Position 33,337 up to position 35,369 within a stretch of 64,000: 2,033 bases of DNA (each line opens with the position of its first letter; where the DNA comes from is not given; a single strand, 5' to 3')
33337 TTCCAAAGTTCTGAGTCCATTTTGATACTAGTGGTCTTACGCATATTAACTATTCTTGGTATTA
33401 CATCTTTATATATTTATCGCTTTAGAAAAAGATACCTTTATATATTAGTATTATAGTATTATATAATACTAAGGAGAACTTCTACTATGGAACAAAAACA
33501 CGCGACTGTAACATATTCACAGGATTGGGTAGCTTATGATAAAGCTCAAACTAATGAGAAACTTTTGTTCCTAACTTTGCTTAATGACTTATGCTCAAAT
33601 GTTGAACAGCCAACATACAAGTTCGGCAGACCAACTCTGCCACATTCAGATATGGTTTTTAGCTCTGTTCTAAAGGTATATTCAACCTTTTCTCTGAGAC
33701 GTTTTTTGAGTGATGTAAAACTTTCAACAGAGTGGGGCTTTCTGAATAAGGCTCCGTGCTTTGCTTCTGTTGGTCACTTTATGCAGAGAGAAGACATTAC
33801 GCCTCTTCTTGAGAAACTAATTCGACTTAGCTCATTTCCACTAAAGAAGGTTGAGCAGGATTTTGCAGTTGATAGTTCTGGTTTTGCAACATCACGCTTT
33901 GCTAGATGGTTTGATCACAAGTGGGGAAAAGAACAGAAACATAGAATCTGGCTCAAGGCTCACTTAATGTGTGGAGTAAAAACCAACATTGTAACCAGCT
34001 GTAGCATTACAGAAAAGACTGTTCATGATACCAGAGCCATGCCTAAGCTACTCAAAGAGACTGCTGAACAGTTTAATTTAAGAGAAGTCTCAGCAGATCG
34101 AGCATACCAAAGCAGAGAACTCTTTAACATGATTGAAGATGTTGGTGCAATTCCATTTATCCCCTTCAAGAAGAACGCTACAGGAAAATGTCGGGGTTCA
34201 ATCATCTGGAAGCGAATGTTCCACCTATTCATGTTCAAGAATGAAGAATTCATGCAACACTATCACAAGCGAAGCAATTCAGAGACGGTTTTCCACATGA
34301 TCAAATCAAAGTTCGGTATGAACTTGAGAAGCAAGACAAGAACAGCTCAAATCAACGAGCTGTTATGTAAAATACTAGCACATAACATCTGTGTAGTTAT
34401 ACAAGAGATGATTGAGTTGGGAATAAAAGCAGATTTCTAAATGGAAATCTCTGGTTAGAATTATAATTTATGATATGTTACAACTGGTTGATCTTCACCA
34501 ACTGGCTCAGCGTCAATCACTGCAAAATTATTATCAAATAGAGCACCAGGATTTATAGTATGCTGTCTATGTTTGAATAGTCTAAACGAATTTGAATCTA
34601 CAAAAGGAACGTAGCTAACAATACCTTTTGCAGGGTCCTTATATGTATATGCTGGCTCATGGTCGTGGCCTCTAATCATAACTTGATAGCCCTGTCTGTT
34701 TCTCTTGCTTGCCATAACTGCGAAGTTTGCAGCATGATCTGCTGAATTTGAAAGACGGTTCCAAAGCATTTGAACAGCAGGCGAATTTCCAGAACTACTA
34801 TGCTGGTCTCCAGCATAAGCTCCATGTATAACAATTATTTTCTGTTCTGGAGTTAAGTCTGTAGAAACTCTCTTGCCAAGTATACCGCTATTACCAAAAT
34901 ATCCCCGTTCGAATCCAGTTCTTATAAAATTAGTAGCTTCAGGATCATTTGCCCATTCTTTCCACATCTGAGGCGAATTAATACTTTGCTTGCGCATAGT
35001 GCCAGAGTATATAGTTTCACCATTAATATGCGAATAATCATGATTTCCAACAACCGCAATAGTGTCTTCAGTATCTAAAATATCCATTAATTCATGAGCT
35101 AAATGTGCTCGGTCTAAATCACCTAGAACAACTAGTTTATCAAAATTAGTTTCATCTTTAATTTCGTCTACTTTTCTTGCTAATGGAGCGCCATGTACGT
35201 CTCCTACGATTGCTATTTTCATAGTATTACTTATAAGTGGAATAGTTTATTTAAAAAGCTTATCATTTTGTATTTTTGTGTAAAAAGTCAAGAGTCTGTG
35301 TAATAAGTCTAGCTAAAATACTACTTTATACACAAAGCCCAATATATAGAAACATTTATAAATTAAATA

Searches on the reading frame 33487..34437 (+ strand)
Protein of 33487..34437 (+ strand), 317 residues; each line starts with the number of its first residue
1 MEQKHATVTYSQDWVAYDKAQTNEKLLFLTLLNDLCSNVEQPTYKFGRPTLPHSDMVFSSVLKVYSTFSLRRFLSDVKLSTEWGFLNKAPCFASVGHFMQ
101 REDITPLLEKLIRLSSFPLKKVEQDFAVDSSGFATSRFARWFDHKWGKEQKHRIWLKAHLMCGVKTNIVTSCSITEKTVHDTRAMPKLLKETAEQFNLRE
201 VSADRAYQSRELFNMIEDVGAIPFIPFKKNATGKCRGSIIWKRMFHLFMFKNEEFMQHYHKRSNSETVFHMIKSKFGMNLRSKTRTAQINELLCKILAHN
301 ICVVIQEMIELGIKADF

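Call 75: search_protein_families(library=pfam, proteins=[window:33487-34437:+], max_evalue=0.01)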
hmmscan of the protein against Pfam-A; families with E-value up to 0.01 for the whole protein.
window:33487-34437:+ (317 aa): 1 family
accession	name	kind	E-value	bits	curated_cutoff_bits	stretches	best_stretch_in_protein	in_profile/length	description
PF01609.27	DDE_Tnp_1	-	6.8e-23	81.9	23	1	123-301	4-200/200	Transposase DDE domain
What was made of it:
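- The nearest transposase (IS4-type DDE, 33487-34440) shows no evident link to it (call 75).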

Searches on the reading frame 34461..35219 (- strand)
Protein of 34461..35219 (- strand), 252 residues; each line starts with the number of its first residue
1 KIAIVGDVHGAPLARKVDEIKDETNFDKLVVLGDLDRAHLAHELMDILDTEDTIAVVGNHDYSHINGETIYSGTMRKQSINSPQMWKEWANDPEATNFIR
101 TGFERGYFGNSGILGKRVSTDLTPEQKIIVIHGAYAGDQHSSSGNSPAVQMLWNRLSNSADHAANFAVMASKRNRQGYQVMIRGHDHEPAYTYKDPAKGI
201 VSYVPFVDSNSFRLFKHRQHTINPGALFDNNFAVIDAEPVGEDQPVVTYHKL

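Call 75: search_protein_families(library=pfam, proteins=[window:34461-35219:-], max_evalue=0.01)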
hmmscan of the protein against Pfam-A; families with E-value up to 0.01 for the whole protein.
window:34461-35219:- (252 aa): 2 families
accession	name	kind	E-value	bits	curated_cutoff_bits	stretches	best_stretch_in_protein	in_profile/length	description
PF12850.12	Metallophos_2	-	1.4e-10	41.8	27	1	1-195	2-125/154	Calcineurin-like phosphoesterase superfamily domain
PF00149.33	Metallophos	-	1.8e-10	42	21.5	1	1-189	2-191/191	Calcineurin-like phosphoesterase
